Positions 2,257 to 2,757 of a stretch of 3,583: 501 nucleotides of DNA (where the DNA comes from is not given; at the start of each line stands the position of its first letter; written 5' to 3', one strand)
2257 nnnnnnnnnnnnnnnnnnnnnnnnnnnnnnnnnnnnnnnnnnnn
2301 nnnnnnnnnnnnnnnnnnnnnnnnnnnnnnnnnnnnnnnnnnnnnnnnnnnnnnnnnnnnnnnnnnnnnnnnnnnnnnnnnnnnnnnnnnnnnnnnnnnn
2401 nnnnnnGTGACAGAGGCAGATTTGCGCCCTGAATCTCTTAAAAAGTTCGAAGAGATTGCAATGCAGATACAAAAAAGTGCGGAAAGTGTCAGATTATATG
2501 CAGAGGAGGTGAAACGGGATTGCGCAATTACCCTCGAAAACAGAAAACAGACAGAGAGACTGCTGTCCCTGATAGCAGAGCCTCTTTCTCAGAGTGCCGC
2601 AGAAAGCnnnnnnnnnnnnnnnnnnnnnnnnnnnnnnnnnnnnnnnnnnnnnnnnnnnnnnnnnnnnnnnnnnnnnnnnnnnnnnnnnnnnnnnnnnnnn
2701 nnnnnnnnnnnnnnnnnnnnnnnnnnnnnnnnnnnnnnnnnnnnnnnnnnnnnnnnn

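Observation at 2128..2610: Stand-alone side-tail-fibre N-terminal anchor domain encoded after the chaperone gene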

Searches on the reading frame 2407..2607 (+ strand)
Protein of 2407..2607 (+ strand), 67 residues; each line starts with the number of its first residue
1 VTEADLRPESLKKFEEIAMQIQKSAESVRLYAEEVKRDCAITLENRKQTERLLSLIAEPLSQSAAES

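Call 47: search_protein_representatives(protein=window:2407-2607:+)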
Query: 67 residues. Proteins with E-value up to 0.001 (for the whole library): 5; up to 1e-10: 0; up to 1e-30: 0. The best 5 are listed.
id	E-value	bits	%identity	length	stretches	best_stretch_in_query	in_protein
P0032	2.2e-05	40.2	-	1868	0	-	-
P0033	1.6e-04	37.5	44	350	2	2-46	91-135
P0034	2.8e-04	36.8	30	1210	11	8-62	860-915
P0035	4.5e-04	36.1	30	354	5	8-61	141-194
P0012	5.7e-04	35.8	39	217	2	2-36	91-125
